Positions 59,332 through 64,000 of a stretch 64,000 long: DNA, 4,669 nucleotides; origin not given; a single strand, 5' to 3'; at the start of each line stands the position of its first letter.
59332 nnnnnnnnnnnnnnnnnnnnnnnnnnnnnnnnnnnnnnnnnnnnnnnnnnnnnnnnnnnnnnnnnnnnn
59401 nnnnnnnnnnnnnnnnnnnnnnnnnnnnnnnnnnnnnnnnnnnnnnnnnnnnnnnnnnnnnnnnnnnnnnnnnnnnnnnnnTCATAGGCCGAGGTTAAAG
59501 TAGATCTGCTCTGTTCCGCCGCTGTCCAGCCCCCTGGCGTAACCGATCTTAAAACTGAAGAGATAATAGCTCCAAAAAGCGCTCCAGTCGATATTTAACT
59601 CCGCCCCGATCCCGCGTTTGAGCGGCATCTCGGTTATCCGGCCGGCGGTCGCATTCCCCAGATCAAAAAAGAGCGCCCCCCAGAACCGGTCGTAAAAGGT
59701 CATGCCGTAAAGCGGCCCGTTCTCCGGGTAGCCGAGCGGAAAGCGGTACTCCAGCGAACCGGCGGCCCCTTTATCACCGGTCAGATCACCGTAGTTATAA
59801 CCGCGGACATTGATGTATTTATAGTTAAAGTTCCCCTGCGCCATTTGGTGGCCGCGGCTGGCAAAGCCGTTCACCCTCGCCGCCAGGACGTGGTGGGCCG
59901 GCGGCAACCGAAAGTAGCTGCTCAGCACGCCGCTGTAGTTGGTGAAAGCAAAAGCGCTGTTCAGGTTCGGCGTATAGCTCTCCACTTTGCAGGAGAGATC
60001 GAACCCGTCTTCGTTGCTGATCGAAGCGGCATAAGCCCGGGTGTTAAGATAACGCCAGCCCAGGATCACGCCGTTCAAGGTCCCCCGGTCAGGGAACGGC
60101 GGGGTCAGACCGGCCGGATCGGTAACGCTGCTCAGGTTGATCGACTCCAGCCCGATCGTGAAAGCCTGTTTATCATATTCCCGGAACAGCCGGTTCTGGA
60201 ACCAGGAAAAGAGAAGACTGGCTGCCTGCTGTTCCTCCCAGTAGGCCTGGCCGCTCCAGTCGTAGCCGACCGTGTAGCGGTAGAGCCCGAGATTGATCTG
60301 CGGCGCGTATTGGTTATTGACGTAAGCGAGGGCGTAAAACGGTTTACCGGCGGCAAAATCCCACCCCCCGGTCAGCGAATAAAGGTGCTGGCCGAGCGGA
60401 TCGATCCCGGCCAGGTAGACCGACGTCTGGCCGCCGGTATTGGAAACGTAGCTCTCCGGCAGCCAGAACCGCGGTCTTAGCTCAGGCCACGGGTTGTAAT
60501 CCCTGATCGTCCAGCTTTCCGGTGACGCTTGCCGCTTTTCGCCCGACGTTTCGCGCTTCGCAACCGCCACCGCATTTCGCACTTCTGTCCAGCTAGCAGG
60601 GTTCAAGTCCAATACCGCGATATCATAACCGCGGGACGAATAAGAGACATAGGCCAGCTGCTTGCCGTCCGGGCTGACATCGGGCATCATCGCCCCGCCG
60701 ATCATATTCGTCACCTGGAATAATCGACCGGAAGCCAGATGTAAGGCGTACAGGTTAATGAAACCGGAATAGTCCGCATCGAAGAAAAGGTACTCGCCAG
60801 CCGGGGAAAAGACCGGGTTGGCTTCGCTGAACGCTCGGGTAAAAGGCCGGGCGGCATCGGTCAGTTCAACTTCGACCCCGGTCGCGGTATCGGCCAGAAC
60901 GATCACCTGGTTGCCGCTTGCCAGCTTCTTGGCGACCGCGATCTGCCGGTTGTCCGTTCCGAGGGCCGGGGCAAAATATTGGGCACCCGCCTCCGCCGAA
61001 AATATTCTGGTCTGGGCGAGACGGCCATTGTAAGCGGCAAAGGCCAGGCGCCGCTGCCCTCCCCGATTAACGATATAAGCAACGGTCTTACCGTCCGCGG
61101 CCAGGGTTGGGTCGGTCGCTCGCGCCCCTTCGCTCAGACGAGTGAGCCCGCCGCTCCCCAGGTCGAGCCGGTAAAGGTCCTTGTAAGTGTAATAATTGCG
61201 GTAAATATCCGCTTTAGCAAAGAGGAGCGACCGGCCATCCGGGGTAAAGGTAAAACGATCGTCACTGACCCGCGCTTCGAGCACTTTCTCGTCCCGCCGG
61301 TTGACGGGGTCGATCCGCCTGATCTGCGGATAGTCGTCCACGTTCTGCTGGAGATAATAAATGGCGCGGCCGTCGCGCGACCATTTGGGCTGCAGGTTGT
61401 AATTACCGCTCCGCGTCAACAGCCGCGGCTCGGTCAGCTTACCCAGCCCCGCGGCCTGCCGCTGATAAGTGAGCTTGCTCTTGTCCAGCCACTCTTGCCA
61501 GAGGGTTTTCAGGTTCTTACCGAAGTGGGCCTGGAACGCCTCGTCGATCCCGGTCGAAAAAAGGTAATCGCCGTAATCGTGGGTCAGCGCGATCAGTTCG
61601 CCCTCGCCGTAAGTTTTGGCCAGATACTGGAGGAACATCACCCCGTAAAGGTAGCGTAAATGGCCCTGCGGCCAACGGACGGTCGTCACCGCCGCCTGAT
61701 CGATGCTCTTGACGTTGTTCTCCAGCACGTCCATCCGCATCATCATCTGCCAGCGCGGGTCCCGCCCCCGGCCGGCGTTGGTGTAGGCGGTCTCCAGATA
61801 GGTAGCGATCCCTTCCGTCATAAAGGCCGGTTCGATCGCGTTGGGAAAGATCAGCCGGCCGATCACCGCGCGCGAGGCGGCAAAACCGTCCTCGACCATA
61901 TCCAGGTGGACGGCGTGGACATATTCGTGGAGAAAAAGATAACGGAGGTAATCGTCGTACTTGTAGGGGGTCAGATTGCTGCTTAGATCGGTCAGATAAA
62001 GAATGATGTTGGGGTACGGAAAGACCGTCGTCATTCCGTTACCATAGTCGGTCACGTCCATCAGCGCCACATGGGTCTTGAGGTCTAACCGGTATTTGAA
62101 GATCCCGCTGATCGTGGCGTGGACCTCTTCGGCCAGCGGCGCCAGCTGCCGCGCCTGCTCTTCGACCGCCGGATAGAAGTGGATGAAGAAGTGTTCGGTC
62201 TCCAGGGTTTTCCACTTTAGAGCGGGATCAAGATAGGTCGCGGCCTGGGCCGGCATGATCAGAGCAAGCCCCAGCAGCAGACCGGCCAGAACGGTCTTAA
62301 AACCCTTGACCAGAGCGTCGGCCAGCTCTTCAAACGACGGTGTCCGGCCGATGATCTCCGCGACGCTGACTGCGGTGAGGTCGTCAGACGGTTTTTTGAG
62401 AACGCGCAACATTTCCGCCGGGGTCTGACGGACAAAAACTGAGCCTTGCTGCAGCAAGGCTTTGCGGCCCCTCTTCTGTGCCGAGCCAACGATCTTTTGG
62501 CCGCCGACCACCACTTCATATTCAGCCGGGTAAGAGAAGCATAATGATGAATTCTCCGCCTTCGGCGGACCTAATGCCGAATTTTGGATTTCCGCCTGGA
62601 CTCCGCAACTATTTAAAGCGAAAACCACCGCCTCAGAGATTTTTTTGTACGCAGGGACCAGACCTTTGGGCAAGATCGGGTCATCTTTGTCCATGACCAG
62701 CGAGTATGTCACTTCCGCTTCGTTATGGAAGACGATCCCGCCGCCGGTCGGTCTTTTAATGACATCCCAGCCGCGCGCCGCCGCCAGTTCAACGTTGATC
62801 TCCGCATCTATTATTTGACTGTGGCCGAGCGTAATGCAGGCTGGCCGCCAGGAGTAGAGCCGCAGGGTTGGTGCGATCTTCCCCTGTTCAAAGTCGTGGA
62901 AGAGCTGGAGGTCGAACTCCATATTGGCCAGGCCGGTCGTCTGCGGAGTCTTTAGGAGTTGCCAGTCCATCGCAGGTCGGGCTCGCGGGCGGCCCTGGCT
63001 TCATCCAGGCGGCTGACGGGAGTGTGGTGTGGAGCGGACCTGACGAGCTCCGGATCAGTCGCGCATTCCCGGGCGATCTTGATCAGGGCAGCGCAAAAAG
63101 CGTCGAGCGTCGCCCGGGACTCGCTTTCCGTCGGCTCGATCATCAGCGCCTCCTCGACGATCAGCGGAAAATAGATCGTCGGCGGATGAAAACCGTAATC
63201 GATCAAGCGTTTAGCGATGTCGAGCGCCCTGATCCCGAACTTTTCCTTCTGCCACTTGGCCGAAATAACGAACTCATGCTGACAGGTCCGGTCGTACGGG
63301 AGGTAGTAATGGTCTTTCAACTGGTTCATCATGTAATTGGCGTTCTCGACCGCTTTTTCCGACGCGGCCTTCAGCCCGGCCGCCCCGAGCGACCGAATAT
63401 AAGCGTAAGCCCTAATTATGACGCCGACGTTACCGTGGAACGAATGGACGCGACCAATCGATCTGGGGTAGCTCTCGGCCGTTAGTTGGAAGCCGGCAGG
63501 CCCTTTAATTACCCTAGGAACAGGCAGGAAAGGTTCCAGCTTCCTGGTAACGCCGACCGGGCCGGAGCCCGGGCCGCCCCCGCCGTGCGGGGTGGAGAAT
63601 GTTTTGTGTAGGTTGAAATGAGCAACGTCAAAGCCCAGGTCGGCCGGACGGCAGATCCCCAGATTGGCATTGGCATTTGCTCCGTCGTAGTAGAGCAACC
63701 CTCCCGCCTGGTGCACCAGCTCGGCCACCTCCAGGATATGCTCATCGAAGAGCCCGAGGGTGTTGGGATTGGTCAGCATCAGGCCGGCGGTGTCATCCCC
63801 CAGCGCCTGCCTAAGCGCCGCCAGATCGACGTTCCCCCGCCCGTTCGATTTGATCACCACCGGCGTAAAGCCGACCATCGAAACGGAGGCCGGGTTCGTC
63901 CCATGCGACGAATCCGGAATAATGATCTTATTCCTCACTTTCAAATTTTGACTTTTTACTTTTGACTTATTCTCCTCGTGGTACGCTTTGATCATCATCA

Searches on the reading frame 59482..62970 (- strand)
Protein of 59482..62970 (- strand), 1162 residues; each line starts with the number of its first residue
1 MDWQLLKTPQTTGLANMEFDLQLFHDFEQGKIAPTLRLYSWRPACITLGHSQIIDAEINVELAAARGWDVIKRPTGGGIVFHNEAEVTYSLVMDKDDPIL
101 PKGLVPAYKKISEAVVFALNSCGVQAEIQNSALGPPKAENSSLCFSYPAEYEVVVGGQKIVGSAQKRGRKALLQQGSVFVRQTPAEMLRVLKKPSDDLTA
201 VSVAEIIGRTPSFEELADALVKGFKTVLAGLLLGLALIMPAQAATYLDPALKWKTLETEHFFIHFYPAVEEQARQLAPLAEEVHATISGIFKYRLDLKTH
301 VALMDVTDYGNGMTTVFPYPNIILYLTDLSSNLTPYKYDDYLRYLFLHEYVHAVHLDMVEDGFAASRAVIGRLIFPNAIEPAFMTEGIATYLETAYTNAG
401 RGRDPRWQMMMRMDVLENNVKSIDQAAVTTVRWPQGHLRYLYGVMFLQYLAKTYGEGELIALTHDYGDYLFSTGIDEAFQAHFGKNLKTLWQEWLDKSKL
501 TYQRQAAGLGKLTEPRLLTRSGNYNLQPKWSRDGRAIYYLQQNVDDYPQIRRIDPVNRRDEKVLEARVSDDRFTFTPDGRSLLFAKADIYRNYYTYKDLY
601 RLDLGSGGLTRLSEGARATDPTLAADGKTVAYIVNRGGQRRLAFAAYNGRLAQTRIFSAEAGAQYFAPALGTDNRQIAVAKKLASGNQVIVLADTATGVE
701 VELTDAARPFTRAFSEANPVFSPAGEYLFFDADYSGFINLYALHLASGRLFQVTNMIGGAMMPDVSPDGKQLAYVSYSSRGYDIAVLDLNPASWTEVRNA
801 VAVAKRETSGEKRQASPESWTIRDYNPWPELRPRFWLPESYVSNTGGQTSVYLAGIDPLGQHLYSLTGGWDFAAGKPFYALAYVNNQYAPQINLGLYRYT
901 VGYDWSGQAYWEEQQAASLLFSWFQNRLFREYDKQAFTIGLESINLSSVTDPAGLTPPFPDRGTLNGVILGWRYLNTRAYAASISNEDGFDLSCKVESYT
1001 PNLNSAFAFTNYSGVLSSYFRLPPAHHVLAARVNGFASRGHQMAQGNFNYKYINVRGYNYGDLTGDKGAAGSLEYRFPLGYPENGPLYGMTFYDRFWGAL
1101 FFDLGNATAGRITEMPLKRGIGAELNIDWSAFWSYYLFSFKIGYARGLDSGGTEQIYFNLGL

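Call 63: search_protein_families(library=pfam, proteins=[window:59482-62970:-], max_evalue=0.00001)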
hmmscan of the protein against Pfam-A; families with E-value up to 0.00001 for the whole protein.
window:59482-62970:- (1162 aa): 3 families
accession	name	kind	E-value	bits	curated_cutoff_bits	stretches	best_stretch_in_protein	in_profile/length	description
PF21948.1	LplA-B_cat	-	6.4e-34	118.1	27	1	14-225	3-200/200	Lipoyl protein ligase A/B catalytic domain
PF07676.18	PD40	-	2.2e-15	56.6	20.9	0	753-784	4-36/38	WD40-like Beta Propeller Repeat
PF03099.24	BPL_LplA_LipB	-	1.7e-13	51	21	1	53-181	11-131/133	Biotin/lipoate A/B protein ligase family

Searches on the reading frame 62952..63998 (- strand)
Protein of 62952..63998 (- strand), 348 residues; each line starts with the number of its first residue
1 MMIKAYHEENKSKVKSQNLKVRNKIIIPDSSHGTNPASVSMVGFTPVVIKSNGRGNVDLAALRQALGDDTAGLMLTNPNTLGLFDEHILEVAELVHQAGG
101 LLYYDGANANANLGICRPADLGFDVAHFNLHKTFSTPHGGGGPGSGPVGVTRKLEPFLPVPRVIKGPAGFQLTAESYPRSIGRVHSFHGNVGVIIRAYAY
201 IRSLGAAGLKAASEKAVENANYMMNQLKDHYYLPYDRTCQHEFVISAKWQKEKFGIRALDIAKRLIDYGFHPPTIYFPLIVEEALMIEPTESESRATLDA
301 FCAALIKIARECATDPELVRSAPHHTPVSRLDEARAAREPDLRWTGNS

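Call 63: search_protein_families(library=pfam, proteins=[window:62952-63998:-], max_evalue=0.00001)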
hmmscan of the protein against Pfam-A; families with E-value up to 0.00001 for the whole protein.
window:62952-63998:- (348 aa): 2 families
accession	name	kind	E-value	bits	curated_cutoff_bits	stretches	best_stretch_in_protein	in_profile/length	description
PF21478.3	GcvP2_C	-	3.2e-32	111.4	27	1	212-313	1-103/122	Glycine dehydrogenase, C-terminal domain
PF00266.25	Aminotran_5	-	5.3e-06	26.1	21.5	1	17-139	84-207/371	Aminotransferase class-V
